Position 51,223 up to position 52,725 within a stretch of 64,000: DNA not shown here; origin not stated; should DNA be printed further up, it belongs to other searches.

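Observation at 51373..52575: Uncharacterised paralog family A, copy 2, contiguous with module 2 neuB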

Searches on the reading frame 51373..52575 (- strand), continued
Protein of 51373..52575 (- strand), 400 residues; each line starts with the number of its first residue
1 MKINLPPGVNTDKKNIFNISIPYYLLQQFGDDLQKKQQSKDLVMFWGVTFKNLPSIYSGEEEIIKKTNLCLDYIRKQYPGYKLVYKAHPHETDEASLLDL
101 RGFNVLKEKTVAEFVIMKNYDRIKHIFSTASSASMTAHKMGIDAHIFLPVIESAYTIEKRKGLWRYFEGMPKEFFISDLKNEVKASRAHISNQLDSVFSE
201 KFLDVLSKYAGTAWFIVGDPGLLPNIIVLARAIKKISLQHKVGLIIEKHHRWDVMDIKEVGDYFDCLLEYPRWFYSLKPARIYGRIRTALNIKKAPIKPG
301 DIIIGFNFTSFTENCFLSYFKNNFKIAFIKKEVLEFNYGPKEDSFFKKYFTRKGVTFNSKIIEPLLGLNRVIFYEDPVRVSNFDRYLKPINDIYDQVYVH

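Call 30: search_protein_families(library=pfam, proteins=[P0057, P0058, P0059, P0062, P0065, P0090, P0049], max_evalue=1)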
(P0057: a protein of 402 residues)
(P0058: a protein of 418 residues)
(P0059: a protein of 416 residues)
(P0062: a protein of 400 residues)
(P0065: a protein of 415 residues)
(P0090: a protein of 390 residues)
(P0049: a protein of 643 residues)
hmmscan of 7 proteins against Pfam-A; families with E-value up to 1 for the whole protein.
P0057 (402 aa): 0 families

P0058 (418 aa): 1 family
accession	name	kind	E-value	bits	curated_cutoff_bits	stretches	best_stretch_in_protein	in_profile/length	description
PF06337.17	DUSP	-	0.26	12.2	29.3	1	251-296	31-74/77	DUSP domain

P0059 (416 aa): 0 families

P0062 (400 aa): 0 families

P0065 (415 aa): 1 family
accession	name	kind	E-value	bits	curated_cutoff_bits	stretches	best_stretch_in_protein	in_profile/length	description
PF07388.17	A-2_8-polyST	-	0.012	15.6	23.3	1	241-333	204-298/316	Alpha-2,8-polysialyltransferase (POLYST)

P0090 (390 aa): 0 families

P0049 (643 aa): 3 families
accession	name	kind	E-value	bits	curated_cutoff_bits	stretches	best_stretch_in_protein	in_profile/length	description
PF13578.12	Methyltransf_24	-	1.1e-19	71.7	26.3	1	477-594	1-104/105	Methyltransferase domain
PF04989.18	RMNT_CmcI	-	0.00016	21.9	23.2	1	562-623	115-179/206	Rhamnosyl O-methyltransferase/CmcI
PF05711.17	TylF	-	0.2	11.3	23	1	540-601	174-235/264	Macrocin-O-methyltransferase (TylF)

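Call 36: find_homologous_proteins(query=P0057)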
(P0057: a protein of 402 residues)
Query P0057 (402 aa): 28 proteins with E <= 0.001 among 2078 candidates.
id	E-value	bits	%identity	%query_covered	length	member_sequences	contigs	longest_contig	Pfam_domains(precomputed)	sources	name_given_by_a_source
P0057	1.1e-278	942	100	100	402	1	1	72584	-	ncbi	ncbi:hypothetical protein ACFLYQ_03270 [Chloroflexota bacterium]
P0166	7.6e-152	524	56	99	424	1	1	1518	-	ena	-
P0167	8.2e-151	521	57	97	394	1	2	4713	-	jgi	-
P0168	3.7e-147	509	55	99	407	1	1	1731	-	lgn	-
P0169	2.4e-146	506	51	98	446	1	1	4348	-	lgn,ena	-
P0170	3.9e-144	499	54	99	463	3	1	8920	-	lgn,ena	-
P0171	3.6e-142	492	52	98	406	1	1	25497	-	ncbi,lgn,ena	-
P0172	1.8e-138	480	51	98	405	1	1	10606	-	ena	-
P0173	2.3e-138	480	50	98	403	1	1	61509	-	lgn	-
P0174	2.3e-137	476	53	97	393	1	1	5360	-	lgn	-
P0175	1.4e-136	474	46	99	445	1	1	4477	-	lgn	-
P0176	1.8e-134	467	51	98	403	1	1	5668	-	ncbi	ncbi:hypothetical protein ACFLWG_04060 [Chloroflexota bacterium]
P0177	2.4e-133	463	51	98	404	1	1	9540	-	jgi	jgi:hypothetical protein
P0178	2.9e-133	463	51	97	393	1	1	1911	-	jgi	jgi:hypothetical protein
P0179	1.4e-131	457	48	99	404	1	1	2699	-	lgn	-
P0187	5.2e-99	350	39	98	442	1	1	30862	-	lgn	-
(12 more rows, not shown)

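Call 37: find_encoding_contigs(protein=P0057, flank=9000, max_places=1)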
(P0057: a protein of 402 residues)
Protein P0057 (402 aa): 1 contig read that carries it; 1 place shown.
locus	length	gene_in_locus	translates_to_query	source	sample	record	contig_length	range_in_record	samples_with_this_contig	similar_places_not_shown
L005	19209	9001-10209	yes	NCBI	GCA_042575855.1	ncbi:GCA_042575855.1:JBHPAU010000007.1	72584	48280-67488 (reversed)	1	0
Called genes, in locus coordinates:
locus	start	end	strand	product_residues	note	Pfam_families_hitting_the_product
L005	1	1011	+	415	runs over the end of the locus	PF04464:Glyphos_transf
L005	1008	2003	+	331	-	PF13641:Glyco_tranf_2_3, PF00535:Glycos_transf_2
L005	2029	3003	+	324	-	PF01073:3Beta_HSD, PF01370:Epimerase, PF02719:Polysacc_synt_2, PF04321:RmlD_sub_bind, PF05368:NmrA (weak), PF07993:NAD_binding_4 (faint), PF16363:GDP_Man_Dehyd, PF13460:NAD_binding_10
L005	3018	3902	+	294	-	PF01073:3Beta_HSD (weak), PF01370:Epimerase, PF02719:Polysacc_synt_2, PF04321:RmlD_sub_bind, PF16363:GDP_Man_Dehyd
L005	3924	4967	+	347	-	PF03102:NeuB, PF08666:SAF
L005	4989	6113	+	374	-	PF13439:Glyco_transf_4 (weak), PF13477:Glyco_trans_4_2, PF00534:Glycos_transf_1, PF13692:Glyco_trans_1_4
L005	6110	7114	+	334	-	PF01408:GFO_IDH_MocA, PF03807:F420_oxidored (weak), PF22725:GFO_IDH_MocA_C3, PF02894:GFO_IDH_MocA_C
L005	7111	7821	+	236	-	PF02348:CTP_transf_3, PF12804:NTP_transf_3 (weak)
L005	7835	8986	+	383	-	PF00155:Aminotran_1_2 (weak), PF01041:DegT_DnrJ_EryC1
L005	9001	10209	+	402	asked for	-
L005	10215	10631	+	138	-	-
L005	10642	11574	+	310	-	PF05148:Methyltransf_8 (weak), PF08241:Methyltransf_11, PF13649:Methyltransf_25 (weak)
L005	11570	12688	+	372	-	PF01041:DegT_DnrJ_EryC1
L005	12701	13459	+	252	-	PF01209:Ubie_methyltran, PF05401:NodS, PF13489:Methyltransf_23, PF05175:MTS, PF13847:Methyltransf_31, PF08241:Methyltransf_11, PF08242:Methyltransf_12, PF13649:Methyltransf_25, +5 more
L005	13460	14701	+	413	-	PF00534:Glycos_transf_1, PF13692:Glyco_trans_1_4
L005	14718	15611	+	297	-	-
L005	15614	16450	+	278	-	-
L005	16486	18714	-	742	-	PF09971:DUF2206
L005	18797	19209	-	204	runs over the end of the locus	PF02585:PIG-L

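Call 38: find_encoding_contigs(protein=P0173, flank=9000, max_places=1)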
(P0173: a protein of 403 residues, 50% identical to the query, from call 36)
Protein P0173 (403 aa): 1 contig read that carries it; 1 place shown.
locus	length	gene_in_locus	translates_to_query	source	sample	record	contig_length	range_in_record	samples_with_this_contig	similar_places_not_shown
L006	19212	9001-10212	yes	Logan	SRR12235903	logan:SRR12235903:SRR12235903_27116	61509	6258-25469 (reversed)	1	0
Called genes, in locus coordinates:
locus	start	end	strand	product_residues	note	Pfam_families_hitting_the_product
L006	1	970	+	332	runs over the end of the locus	PF01073:3Beta_HSD, PF01370:Epimerase, PF02719:Polysacc_synt_2, PF04321:RmlD_sub_bind (weak), PF16363:GDP_Man_Dehyd, PF07993:NAD_binding_4, PF02719:Polysacc_synt_2 (weak)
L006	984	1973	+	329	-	PF00535:Glycos_transf_2, PF10111:Glyco_tranf_2_2 (faint), PF13641:Glyco_tranf_2_3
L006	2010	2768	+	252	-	PF02348:CTP_transf_3, PF12804:NTP_transf_3 (weak)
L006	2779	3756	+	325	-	PF01408:GFO_IDH_MocA, PF22725:GFO_IDH_MocA_C3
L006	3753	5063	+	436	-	PF00202:Aminotran_3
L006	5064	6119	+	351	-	PF03102:NeuB, PF08666:SAF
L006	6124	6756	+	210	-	PF17836:PglD_N, PF25087:GMPPB_C (faint), PF25084:LbH_EIF2B (weak), PF00132:Hexapep (weak)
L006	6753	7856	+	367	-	PF00155:Aminotran_1_2, PF01041:DegT_DnrJ_EryC1, PF01053:Cys_Met_Meta_PP (weak), PF01212:Beta_elim_lyase (faint)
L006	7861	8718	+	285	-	PF01261:AP_endonuc_2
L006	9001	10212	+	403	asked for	-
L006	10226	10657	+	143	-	-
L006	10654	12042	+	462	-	PF02310:B12-binding, PF04055:Radical_SAM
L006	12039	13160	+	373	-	PF01041:DegT_DnrJ_EryC1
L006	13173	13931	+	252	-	PF01209:Ubie_methyltran, PF03848:TehB, PF13489:Methyltransf_23, PF05401:NodS, PF13847:Methyltransf_31, PF08241:Methyltransf_11, PF08242:Methyltransf_12, PF13649:Methyltransf_25, +3 more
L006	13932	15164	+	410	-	PF13524:Glyco_trans_1_2 (faint), PF00534:Glycos_transf_1, PF13692:Glyco_trans_1_4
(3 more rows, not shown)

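Call 39: find_encoding_contigs(protein=P0187, flank=9000, max_places=1)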
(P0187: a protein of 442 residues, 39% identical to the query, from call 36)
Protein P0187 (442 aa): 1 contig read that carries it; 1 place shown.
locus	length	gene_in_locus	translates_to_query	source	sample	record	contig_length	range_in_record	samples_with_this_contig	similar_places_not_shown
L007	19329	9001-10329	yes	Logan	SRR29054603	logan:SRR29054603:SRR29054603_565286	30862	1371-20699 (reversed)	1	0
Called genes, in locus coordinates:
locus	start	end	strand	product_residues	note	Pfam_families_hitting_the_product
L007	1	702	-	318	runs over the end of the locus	PF02674:Colicin_V, PF00188:CAP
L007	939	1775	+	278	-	PF01061:ABC2_membrane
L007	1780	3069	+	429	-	PF00005:ABC_tran, PF14524:Wzt_C (weak)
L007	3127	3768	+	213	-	PF13580:SIS_2, PF01380:SIS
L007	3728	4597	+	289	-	PF03102:NeuB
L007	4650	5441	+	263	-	PF04055:Radical_SAM, PF13186:SPASM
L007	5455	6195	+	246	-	PF02348:CTP_transf_3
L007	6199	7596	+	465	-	PF00202:Aminotran_3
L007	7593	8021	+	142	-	PF00903:Glyoxalase, PF12681:Glyoxalase_2 (weak), PF13669:Glyoxalase_4, PF22677:Ble-like_N (faint)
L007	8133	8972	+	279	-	PF08003:Methyltransf_9, PF13489:Methyltransf_23, PF08241:Methyltransf_11, PF08242:Methyltransf_12, PF13649:Methyltransf_25, PF13847:Methyltransf_31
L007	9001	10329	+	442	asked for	-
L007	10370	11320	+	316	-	PF00535:Glycos_transf_2, PF10111:Glyco_tranf_2_2 (weak)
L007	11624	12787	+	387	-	PF00534:Glycos_transf_1, PF13692:Glyco_trans_1_4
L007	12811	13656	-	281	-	PF07760:DUF1616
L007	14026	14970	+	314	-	PF01497:Peripla_BP_2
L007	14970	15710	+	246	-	PF04055:Radical_SAM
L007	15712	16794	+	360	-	PF01032:FecCD, PF00950:ABC-3 (weak)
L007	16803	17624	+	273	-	PF02463:SMC_N (faint), PF13555:AAA_29 (weak), PF00005:ABC_tran, PF13304:AAA_21 (faint)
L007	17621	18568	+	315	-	PF03186:CobD_Cbib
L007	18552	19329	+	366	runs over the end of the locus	PF00155:Aminotran_1_2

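Call 42: find_related_loci(query=A2, collection=genome_contigs, flank=10000)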
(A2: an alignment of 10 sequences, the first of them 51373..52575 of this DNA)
Query A2 (400 aa) in genome_contigs; peptide patterns used: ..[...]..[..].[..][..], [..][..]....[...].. (x = any residue, [..] = any of these).
39 stretches matched a pattern; 10 encode a relative of the query (tblastn E <= 1e-3); 10 distinct loci.
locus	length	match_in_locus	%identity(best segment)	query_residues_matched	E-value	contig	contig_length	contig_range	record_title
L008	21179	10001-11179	46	1-399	2e-115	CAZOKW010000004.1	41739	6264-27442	MAG TPA_asm: uncultured Candidatus Saccharibacteria bacterium isolate SRP178908_co1_360 genome assembly, contig: NODE_47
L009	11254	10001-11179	41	4-399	2e-99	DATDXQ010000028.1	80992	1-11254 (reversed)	MAG TPA_asm: Candidatus Paceibacterota bacterium isolate SMAG_U8143 k141_2147884, whole genome shotgun sequence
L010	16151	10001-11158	40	7-399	7e-91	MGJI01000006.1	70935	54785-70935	MAG: Candidatus Yanofskybacteria bacterium RIFCSPHIGHO2_01_FULL_44_17 rifcsphigho2_01_scaffold_1693, whole genome shotgu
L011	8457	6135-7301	38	8-399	3e-87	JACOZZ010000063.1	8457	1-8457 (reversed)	MAG: Candidatus Yanofskybacteria bacterium isolate NC_groundwater_218_Ag_S-0.1um_43_10 S4_GD2017_2_S1_scaffold_5902, who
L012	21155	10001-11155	38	9-399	2e-86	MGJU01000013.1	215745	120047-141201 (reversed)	MAG: Candidatus Yanofskybacteria bacterium RIFCSPHIGHO2_02_FULL_43_17 rifcsphigho2_02_scaffold_362, whole genome shotgun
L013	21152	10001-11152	38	9-400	3e-78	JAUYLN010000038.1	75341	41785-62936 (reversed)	MAG: bacterium isolate C24_metabat.bin.36 C24_k141_420560, whole genome shotgun sequence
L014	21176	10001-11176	37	1-399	7e-75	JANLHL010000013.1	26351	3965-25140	MAG: Candidatus Roizmanbacteria bacterium isolate P6-16 k99_356678, whole genome shotgun sequence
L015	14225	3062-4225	35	9-399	9e-72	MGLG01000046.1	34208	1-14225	MAG: Candidatus Yanofskybacteria bacterium RIFOXYD1_FULL_42_10 rifoxyd1_full_scaffold_627, whole genome shotgun sequence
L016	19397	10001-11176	36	1-399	2e-68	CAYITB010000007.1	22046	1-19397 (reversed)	MAG TPA_asm: uncultured Candidatus Saccharibacteria bacterium isolate ERP119705_co3_790 genome assembly, contig: NODE_26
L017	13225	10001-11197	31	1-400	1e-63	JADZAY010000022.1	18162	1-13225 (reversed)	MAG: Candidatus Yanofskybacteria bacterium isolate SJ643 c_000001284452, whole genome shotgun sequence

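Call 48: search_solved_structures(query=A3, max_evalue=10, show_alignments=3)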
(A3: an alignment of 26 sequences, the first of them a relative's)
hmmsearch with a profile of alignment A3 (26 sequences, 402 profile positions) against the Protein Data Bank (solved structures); distinct sequences matched with E-value up to 10: 0.

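Call 57: predict_structure(alignment_id=A3)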
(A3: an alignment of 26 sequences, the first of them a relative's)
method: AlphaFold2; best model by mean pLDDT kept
length: 402 residues; sequences in the alignment: 26
mean_pLDDT: 87.9   pTM: 0.87
mean pLDDT of the five models: 87.9, 87.7, 87.4, 86.7, 84.7
residues with pLDDT >= 90: 230; 70-90: 142; 50-70: 19; < 50: 11
segments of 3 or more residues with pLDDT < 50: 200-203
pLDDT, mean of each block of 10 residues (from residue 1): 81 92 85 91 86 93 86 92 96 95 85 96 91 87 91 93 91 82 91 79 66 87 54 91 87 97 96 95 87 94 89 92 89 93 91 85 91 86 89 82 37
secondary structure, 60 per line:
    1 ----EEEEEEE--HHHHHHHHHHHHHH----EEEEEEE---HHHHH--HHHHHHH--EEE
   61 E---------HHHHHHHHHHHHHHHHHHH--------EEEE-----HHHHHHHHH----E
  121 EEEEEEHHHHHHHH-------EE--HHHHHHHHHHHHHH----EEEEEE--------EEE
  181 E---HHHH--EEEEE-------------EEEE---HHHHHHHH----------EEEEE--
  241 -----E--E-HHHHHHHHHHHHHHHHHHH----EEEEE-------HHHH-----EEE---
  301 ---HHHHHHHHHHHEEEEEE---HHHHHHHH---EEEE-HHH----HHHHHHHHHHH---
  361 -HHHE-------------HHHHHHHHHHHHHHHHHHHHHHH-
elements in order: E5-11 H14-27 E32-38 H42-46 H49-55 E58-61 H71-89 E98-101 H107-115 E120-126 H127-134 H146-159 E164-169 E178-181 H185-188 E191-195 E209-212 H216-223 E234-238 H251-269 E274-278 H286-289 E295-297 H304-314 E315-320 H324-331 E335-338 H347-357 H379-401

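Call 73: find_encoding_contigs(protein=P0002, flank=10000, max_places=1)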
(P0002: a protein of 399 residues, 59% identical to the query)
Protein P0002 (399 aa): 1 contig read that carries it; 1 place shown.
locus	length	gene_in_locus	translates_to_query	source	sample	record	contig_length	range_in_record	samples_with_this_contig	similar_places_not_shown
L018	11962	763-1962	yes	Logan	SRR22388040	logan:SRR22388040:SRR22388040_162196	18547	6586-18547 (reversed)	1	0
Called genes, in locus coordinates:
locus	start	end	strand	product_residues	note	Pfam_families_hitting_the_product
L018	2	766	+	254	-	?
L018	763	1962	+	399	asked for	-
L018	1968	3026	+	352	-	PF03102:NeuB, PF08666:SAF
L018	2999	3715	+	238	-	PF02348:CTP_transf_3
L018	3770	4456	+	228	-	PF02348:CTP_transf_3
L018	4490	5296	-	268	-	PF00551:Formyl_trans_N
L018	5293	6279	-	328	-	PF01522:Polysacc_deac_1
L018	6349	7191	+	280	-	PF02348:CTP_transf_3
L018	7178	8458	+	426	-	PF00155:Aminotran_1_2 (weak), PF01041:DegT_DnrJ_EryC1, PF01053:Cys_Met_Meta_PP (faint), PF00266:Aminotran_5 (weak)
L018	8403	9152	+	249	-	PF01370:Epimerase, PF13561:adh_short_C2, PF00106:adh_short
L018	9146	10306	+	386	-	PF02350:Epimerase_2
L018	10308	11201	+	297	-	PF01370:Epimerase, PF04321:RmlD_sub_bind (faint), PF16363:GDP_Man_Dehyd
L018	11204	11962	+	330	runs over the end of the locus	PF01073:3Beta_HSD, PF01370:Epimerase, PF02719:Polysacc_synt_2, PF04321:RmlD_sub_bind (weak), PF05368:NmrA (weak), PF07993:NAD_binding_4, PF16363:GDP_Man_Dehyd, PF13460:NAD_binding_10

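Call 74: find_encoding_contigs(protein=P0004, flank=10000, max_places=1)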
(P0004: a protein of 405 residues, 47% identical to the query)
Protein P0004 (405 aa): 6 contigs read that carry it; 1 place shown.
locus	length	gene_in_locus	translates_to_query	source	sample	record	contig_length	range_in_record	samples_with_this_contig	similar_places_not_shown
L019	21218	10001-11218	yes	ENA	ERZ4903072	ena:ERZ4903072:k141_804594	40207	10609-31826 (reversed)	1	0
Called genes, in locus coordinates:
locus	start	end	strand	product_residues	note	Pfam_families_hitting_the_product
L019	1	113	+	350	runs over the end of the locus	PF03102:NeuB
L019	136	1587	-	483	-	PF00171:Aldedh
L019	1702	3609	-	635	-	PF13292:DXP_synthase_N, PF00456:Transketolase_N, PF02779:Transket_pyr, PF02780:Transketolase_C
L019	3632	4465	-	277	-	PF00106:adh_short, PF13561:adh_short_C2, PF00106:adh_short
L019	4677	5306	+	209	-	PF02348:CTP_transf_3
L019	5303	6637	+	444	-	-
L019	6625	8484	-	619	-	PF12481:DUF3700 (faint), PF13522:GATase_6, PF13537:GATase_7, PF00733:Asn_synthase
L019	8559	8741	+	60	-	-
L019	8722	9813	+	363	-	PF01209:Ubie_methyltran, PF08003:Methyltransf_9 (weak), PF13489:Methyltransf_23, PF08241:Methyltransf_11, PF08242:Methyltransf_12, PF13649:Methyltransf_25, PF13847:Methyltransf_31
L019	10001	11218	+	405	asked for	-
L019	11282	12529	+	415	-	PF01041:DegT_DnrJ_EryC1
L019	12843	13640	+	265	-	PF00106:adh_short, PF01370:Epimerase, PF08659:KR, PF13561:adh_short_C2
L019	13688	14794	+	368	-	PF03102:NeuB, PF08666:SAF (weak)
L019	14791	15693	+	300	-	-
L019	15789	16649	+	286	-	PF00551:Formyl_trans_N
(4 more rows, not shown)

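Call 75: find_encoding_contigs(protein=P0010, flank=10000, max_places=1)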
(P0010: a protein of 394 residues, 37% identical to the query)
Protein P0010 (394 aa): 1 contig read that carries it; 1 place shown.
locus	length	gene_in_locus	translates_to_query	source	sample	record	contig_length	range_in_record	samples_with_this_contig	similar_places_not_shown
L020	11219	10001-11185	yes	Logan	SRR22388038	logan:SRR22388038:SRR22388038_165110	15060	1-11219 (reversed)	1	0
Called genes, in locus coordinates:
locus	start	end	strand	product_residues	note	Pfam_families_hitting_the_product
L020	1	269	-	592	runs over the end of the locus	PF04055:Radical_SAM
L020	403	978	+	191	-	PF13580:SIS_2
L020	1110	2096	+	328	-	PF03102:NeuB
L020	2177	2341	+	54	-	-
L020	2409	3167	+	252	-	PF02348:CTP_transf_3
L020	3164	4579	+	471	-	PF00202:Aminotran_3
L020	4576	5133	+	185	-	PF00702:Hydrolase (faint), PF08282:Hydrolase_3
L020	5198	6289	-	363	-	PF01636:APH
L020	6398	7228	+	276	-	PF01261:AP_endonuc_2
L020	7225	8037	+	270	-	PF00106:adh_short, PF13561:adh_short_C2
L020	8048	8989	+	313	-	PF00248:Aldo_ket_red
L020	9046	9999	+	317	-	PF02353:CMAS (weak), PF08003:Methyltransf_9 (weak), PF13489:Methyltransf_23, PF08241:Methyltransf_11, PF08242:Methyltransf_12, PF13649:Methyltransf_25, PF13847:Methyltransf_31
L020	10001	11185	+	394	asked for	-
